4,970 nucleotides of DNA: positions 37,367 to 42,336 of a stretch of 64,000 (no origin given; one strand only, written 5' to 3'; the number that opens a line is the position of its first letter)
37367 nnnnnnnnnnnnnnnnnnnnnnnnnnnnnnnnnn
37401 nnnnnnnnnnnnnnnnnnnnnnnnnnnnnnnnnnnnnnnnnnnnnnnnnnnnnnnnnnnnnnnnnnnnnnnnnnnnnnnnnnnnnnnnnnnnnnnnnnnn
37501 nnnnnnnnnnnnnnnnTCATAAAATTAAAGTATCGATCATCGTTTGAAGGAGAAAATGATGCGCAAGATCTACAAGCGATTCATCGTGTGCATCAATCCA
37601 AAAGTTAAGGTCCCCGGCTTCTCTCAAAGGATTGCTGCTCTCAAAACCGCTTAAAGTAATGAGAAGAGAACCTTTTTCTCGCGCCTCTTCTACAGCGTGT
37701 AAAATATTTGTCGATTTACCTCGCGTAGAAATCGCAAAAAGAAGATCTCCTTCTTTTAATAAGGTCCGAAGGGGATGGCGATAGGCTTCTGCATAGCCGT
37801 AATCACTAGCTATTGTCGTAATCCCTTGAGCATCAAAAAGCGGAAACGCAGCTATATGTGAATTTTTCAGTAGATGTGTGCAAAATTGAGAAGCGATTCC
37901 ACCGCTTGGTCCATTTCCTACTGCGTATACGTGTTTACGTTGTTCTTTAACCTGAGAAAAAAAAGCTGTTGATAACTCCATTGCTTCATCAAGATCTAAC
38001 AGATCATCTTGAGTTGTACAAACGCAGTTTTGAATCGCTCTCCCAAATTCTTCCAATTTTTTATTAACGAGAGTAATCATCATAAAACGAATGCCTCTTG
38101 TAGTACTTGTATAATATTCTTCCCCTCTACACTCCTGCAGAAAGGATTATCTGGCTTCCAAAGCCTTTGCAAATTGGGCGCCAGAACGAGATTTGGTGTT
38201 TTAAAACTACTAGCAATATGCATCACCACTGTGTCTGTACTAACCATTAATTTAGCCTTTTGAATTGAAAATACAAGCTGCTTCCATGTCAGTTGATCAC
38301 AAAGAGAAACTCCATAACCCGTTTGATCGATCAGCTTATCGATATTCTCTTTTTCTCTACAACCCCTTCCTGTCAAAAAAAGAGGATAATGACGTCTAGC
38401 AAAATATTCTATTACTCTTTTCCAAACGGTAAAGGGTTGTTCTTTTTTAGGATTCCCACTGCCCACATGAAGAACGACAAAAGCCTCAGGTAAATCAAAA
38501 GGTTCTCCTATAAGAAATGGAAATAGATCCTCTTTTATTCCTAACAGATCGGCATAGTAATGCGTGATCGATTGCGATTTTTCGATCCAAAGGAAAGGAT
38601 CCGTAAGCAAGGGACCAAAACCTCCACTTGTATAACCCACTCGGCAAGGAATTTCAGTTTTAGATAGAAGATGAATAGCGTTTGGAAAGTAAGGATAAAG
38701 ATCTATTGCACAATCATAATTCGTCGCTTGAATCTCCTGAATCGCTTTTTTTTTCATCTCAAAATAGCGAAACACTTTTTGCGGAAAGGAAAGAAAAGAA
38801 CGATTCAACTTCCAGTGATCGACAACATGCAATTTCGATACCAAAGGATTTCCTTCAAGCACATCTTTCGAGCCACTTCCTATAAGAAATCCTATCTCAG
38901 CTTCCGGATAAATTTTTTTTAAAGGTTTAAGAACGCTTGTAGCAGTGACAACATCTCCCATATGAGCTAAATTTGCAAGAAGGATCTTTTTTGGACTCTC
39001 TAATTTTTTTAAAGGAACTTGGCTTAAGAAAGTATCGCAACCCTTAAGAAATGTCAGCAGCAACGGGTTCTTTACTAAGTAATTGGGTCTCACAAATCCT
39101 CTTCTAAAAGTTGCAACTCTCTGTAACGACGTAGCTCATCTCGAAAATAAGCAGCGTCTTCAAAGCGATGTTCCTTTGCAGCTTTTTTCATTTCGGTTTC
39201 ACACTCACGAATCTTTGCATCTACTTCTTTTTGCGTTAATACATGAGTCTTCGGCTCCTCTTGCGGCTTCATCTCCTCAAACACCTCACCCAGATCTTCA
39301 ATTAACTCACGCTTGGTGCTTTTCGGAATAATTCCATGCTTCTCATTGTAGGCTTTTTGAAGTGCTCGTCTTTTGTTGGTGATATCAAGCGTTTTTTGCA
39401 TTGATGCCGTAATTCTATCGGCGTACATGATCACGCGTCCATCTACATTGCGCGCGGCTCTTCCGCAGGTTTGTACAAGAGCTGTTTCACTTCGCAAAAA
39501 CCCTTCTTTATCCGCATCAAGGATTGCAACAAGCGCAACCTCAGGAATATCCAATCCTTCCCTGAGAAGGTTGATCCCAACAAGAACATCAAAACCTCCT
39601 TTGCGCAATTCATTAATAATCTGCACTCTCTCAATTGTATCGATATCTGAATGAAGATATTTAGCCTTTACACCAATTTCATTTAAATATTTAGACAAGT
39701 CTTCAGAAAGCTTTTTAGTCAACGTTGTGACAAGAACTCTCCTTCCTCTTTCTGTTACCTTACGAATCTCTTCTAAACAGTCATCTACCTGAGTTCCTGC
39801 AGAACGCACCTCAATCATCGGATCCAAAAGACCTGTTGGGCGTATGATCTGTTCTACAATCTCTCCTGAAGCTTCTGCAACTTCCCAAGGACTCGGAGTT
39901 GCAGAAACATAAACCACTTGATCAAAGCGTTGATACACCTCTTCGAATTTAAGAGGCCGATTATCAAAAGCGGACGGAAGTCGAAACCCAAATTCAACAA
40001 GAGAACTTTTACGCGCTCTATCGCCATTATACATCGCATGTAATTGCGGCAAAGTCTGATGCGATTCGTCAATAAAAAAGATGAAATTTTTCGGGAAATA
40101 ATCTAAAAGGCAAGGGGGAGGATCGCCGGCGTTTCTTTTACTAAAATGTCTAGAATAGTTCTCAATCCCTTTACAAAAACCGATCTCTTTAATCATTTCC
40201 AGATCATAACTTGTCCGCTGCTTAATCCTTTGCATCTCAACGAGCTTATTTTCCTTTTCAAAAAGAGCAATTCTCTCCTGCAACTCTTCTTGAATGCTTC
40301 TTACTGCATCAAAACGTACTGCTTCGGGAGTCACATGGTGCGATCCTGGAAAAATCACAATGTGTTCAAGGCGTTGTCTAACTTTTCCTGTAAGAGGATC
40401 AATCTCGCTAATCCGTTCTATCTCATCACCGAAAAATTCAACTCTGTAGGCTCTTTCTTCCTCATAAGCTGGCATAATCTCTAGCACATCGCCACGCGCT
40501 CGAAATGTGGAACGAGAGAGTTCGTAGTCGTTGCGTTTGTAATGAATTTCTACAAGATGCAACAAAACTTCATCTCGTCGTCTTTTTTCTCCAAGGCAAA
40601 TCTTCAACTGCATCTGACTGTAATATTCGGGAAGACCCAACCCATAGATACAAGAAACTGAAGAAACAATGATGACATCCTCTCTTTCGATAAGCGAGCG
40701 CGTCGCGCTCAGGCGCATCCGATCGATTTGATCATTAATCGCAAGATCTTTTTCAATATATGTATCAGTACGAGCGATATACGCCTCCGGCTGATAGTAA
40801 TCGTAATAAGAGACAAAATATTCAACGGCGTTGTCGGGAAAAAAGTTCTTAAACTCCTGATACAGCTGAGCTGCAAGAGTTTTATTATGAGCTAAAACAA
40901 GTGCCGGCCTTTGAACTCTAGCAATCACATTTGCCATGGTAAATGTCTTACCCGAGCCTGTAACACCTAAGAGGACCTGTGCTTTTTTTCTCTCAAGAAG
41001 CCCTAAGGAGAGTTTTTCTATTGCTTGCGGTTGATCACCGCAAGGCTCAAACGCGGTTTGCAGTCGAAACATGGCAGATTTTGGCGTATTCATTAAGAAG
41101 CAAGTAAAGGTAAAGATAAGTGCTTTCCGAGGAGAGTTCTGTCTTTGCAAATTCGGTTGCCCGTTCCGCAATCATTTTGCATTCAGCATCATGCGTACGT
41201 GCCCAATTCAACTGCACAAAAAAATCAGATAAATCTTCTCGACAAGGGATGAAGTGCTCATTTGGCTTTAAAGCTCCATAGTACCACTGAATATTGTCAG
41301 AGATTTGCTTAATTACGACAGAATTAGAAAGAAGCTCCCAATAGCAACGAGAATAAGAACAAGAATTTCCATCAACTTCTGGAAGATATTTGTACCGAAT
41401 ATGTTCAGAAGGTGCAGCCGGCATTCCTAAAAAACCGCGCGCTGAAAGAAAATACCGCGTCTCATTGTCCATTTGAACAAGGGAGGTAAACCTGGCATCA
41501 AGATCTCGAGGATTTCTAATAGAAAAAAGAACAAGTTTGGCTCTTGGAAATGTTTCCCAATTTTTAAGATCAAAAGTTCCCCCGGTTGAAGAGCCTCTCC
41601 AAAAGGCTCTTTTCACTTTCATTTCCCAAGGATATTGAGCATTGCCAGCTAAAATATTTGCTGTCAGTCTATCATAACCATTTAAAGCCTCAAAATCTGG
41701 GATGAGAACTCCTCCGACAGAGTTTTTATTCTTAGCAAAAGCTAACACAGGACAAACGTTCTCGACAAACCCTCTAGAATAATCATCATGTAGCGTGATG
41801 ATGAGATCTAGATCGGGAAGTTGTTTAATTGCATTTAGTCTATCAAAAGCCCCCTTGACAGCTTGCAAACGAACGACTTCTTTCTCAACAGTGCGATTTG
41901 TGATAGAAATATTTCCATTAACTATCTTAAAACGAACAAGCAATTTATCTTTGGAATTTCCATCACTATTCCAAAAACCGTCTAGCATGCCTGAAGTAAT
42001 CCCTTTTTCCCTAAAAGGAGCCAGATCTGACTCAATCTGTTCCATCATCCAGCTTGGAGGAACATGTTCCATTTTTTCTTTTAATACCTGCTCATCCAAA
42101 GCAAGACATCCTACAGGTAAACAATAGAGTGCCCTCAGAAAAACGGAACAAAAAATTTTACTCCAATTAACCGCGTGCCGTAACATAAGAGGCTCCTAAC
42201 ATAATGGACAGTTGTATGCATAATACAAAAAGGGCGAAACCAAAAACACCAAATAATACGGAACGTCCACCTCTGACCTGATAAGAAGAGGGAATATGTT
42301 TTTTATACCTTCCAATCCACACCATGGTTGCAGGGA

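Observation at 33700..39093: Heptosyltransferase / GmhA / Wzm-Wzt / WaaL-like operon implies a complex exported glycan in a chlamydia-like organism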

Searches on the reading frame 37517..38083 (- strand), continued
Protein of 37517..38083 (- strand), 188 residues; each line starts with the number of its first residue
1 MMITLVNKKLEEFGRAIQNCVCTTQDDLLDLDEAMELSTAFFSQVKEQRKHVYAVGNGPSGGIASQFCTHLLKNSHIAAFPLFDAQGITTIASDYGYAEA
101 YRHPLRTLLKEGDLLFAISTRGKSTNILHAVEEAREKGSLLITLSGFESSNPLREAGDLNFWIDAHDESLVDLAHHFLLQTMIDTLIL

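Call 92: fold_search(model_id=the predicted structure, library=pdb)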
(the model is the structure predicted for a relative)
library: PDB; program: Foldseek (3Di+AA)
matches with E <= 10: 1551; with E <= 0.001: 150
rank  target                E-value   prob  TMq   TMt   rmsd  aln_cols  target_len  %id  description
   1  1x92_A                5.8e-13  1.00  0.82  0.80   2.5       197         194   23  CRYSTAL STRUCTURE OF PSEUDOMONAS AERUGINOSA PHOSPHOHEPTOSE ISOMERASE IN COMPLEX WITH REACTION PRODUCT D-GLYCERO-D-MANN (released 2004-10-26)
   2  1x92_B                6.5e-13  1.00  0.82  0.78   2.6       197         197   23  CRYSTAL STRUCTURE OF PSEUDOMONAS AERUGINOSA PHOSPHOHEPTOSE ISOMERASE IN COMPLEX WITH REACTION PRODUCT D-GLYCERO-D-MANN (released 2004-10-26)
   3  2x3y_C                6.5e-13  1.00  0.81  0.79   2.9       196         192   24  Crystal structure of GmhA from Burkholderia pseudomallei (released 2010-05-19)
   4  5i01_A                6.9e-13  1.00  0.82  0.84   3.4       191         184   25  Structure of phosphoheptose isomerase GmhA from Neisseria gonorrhoeae (released 2016-02-17)
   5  5i01_D                8.8e-13  1.00  0.83  0.85   3.4       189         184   25  Structure of phosphoheptose isomerase GmhA from Neisseria gonorrhoeae (released 2016-02-17)
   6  3trj_D                8.8e-13  1.00  0.83  0.82   2.6       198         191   25  Structure of a phosphoheptose isomerase from Francisella tularensis (released 2011-09-21)
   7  5lu6_A                9.4e-13  1.00  0.75  0.73   4.5       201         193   24  Heptose isomerase mutant - H64Q (released 2017-12-06)
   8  5by2                  9.9e-13  1.00  0.83  0.81   3.5       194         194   27  Sedoheptulose 7-phosphate isomerase from Colwellia psychrerythraea strain 34H (released 2015-12-23)
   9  5i01_C                1.4e-12  1.00  0.82  0.85   3.5       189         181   25  Structure of phosphoheptose isomerase GmhA from Neisseria gonorrhoeae (released 2016-02-17)
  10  2xbl_A                1.5e-12  1.00  0.80  0.78   3.7       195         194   24  Crystal structure of GmhA from Burkholderia pseudomallei in complex with product (released 2010-05-19)
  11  5lu6_B                1.6e-12  1.00  0.80  0.77   3.7       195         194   25  Heptose isomerase mutant - H64Q (released 2017-12-06)
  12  1tk9_A                2.6e-12  1.00  0.86  0.86   2.9       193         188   23  Crystal Structure of Phosphoheptose isomerase 1 (released 2004-06-22)
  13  2x3y_A                2.6e-12  1.00  0.81  0.76   2.9       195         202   24  Crystal structure of GmhA from Burkholderia pseudomallei (released 2010-05-19)
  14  2x3y_H                2.7e-12  1.00  0.80  0.79   2.9       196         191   24  Crystal structure of GmhA from Burkholderia pseudomallei (released 2010-05-19)
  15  5lu6_C                2.7e-12  1.00  0.80  0.78   3.8       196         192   24  Heptose isomerase mutant - H64Q (released 2017-12-06)
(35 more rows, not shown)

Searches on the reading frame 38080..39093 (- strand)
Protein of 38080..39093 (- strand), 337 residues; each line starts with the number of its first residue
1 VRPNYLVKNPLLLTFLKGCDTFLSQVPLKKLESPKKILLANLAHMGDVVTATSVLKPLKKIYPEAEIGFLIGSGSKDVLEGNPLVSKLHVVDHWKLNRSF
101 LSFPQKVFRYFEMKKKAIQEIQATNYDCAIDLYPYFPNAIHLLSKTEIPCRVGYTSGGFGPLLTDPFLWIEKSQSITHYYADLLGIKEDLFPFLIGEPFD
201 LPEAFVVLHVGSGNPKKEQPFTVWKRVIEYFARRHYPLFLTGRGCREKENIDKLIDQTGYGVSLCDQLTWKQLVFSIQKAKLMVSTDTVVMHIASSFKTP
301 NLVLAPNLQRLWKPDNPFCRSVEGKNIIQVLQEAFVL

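Call 3: search_protein_families(library=pfam, proteins=[window:38080-39093:-], max_evalue=0.01)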
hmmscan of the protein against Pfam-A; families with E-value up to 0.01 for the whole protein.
window:38080-39093:- (337 aa): 1 family
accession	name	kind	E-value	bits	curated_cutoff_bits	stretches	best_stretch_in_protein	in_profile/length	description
PF01075.23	Glyco_transf_9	-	1.1e-11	44.9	22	1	201-303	103-207/247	Glycosyltransferase family 9 (heptosyltransferase)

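Call 4: search_protein_families(library=ncbifam, proteins=[window:38080-39093:-], max_evalue=0.01)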
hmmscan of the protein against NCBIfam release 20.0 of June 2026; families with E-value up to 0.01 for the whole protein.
window:38080-39093:- (337 aa): 6 families
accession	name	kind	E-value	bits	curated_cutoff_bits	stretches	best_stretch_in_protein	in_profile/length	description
TIGR02193.1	heptsyl_trn_I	equivalog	1.3e-17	64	185.3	2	36-132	1-92/320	lipopolysaccharide heptosyltransferase I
TIGR02201.1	heptsyl_trn_III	equivalog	5.6e-16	58.5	170.2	2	36-140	1-97/344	putative lipopolysaccharide heptosyltransferase III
NF007742.0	PRK10422.1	equivalog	6.8e-14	51.4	467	2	33-137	4-99/352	lipopolysaccharide core heptosyltransferase RfaQ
NF008204.0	PRK10964.1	equivalog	2.5e-07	30.2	437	1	204-304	180-278/322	lipopolysaccharide heptosyltransferase RfaC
TIGR02195.1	heptsyl_trn_II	equivalog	9.4e-07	28.3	134.6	0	36-157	1-110/339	lipopolysaccharide heptosyltransferase II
NF008162.0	PRK10916.1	equivalog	0.00017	20.9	569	0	256-304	238-286/348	ADP-heptose--LPS heptosyltransferase RfaF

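Call 34: search_solved_structures(query=window:38080-39093:-, max_evalue=0.01, show_alignments=1)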
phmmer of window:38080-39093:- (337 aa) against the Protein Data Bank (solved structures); distinct sequences matched with E-value up to 0.01: 4.
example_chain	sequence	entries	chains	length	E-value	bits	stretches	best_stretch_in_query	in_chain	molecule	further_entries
3tov_A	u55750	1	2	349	2e-10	43.7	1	35-164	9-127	Glycosyl transferase family 9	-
6dfe_A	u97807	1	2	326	1.8e-05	27.4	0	193-304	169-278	ADP-heptose--LPS heptosyltransferase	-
2gt1_A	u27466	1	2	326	1.8e-05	27.4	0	193-304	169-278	Lipopolysaccharide heptosyltransferase-1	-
2h1f_A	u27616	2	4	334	1.9e-05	27.3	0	193-304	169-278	Lipopolysaccharide heptosyltransferase-1 | Lipopolysaccharide heptosyltransferase 1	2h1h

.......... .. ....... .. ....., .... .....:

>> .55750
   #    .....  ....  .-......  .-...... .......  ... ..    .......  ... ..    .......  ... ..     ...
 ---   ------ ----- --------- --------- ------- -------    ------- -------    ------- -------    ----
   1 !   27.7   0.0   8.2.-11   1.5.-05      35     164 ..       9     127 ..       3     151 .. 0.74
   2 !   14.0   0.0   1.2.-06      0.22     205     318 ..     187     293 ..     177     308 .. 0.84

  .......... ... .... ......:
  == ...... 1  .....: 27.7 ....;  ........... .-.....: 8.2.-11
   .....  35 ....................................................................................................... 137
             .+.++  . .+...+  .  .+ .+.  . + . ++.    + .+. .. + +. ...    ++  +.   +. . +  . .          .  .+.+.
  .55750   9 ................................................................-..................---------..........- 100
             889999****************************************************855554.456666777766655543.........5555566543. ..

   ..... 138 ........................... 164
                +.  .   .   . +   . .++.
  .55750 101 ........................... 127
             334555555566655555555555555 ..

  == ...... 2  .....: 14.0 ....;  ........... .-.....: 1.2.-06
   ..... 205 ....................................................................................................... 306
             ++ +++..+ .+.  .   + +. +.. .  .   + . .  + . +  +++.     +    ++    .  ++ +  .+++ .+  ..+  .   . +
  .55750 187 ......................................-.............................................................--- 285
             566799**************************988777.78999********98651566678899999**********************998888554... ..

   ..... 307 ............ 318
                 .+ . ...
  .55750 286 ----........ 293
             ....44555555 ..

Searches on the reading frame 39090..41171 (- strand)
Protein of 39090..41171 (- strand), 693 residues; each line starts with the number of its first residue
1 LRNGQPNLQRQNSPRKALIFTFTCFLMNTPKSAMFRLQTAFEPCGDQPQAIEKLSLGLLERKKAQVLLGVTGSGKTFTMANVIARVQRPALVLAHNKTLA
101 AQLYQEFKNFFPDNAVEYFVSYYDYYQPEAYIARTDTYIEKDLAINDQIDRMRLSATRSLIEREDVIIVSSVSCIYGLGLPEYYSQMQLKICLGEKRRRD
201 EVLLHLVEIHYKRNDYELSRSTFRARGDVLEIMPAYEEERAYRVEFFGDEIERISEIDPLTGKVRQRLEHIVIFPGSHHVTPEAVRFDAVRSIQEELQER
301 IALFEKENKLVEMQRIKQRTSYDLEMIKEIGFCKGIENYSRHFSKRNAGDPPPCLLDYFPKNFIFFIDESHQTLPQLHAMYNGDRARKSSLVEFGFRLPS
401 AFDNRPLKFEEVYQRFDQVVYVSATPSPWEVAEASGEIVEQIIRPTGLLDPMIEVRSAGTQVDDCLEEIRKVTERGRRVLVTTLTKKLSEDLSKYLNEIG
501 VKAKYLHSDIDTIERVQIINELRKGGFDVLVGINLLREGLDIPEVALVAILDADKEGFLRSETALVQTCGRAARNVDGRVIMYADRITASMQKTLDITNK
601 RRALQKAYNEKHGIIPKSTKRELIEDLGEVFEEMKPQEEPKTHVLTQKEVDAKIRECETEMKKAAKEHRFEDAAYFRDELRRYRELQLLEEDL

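Call 3: search_protein_families(library=pfam, proteins=[window:39090-41171:-], max_evalue=0.01)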
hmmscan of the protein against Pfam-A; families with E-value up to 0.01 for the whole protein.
window:39090-41171:- (693 aa): 9 families
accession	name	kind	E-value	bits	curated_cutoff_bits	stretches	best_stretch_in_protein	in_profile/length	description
PF17757.6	UvrB_inter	-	1.8e-30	105.3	22.9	1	189-278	1-90/91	UvrB interaction domain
PF00271.37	Helicase_C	-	6.1e-20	72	23.5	1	468-575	8-109/110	Helicase conserved C-terminal domain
PF12344.14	UvrB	-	1.1e-18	67.3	27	1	582-622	1-41/43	Ultra-violet resistance protein B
PF04851.21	ResIII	-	5.7e-13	49.5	22.5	1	46-117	7-83/164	Type III restriction enzyme, res subunit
PF00270.35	DEAD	-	6.2e-08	33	26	1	47-115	4-73/167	DEAD/DEAH box helicase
PF02151.25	UVR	-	1.4e-07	31.4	21.5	1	652-685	2-35/36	UvrB/uvrC motif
PF13604.12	AAA_30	-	0.00031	21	27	0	59-107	15-66/191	AAA domain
PF21090.3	P-loop_SecA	-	0.0008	19.5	27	1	461-542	18-97/205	SecA P-loop domain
PF09548.15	Spore_III_AB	-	0.0029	18.1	32.5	1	562-666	48-152/170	Stage III sporulation protein AB (spore_III_AB)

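Call 4: search_protein_families(library=ncbifam, proteins=[window:39090-41171:-], max_evalue=0.01)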
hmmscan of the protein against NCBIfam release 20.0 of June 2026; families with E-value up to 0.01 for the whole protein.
window:39090-41171:- (693 aa): 41 families (the best 25 are shown)
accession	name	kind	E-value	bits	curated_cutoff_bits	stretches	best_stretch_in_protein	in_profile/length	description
NF003673.1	PRK05298.1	equivalog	0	1042.1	743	1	35-684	2-651/653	excinuclease ABC subunit UvrB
TIGR00631.1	uvrb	equivalog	0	1024.2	750.1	1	35-682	2-656/658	excinuclease ABC subunit UvrB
TIGR00580.2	mfd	equivalog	4.4e-19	68.4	800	2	206-337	1-132/907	transcription-repair coupling factor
NF004066.1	PRK05580.1-3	equivalog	6.5e-15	54.5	813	2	485-582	549-654/788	primosomal protein N'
TIGR00595.1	priA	equivalog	9.4e-14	50.9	230.35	1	484-624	273-422/509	replication restart helicase PriA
NF007966.0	PRK10689.1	equivalog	8.3e-12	43.6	1329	1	60-292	11-229/1148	transcription-repair coupling factor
NF004067.0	PRK05580.1-4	equivalog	4.6e-11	41.8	763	2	503-583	510-602/737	primosomal protein N'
NF053636.1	DDHlcsCsdAPsy1082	equivalog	5.8e-11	41.6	890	1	478-574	245-339/512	DEAD/DEAH box helicase CsdA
NF004069.0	PRK05580.2-1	equivalog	7.6e-11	41.1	767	1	485-584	389-495/612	primosomal protein N'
NF010337.0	PRK13766.1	equivalog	3.1e-10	38.8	610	1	483-667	373-558/781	Hef nuclease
TIGR00643.1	recG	equivalog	8.9e-10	37.9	659.4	1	486-595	470-574/629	ATP-dependent DNA helicase RecG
NF053632.1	heli_RadD_YejH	equivalog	2.4e-09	36.1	720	1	464-554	238-326/573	DNA repair helicase RadD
NF053631.1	RNA_helic_CshA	equivalog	3.6e-09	36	646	1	478-639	239-395/434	degradosome RNA helicase CshA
NF004068.0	PRK05580.1-5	equivalog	3.6e-09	35.3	1249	1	485-581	556-660/795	primosomal protein N'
NF004070.0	PRK05580.2-2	equivalog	5.6e-09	34.7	921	2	508-583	515-600/729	primosomal protein N'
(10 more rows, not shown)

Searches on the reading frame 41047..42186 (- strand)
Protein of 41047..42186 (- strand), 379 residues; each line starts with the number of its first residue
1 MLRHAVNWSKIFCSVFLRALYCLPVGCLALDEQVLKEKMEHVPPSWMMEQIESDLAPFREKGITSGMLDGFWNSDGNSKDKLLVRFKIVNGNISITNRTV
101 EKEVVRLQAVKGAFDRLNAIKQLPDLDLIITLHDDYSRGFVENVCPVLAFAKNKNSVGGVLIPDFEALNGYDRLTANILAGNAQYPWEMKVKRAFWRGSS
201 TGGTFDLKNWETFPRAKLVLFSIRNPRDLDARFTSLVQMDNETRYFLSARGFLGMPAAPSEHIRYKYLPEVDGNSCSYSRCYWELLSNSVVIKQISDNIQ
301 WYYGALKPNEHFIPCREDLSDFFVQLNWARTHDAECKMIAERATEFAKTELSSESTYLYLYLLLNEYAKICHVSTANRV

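Call 3: search_protein_families(library=pfam, proteins=[window:41047-42186:-], max_evalue=0.01)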
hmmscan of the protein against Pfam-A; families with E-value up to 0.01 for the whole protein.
window:41047-42186:- (379 aa): 1 family
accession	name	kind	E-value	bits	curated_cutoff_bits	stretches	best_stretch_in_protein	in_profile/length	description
PF05686.18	Glyco_transf_90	-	7.8e-39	134.1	24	1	48-373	10-325/396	Glycosyl transferase family 90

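Call 4: search_protein_families(library=ncbifam, proteins=[window:41047-42186:-], max_evalue=0.01)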
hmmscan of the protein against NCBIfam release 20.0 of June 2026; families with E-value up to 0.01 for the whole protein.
window:41047-42186:- (379 aa): 0 families
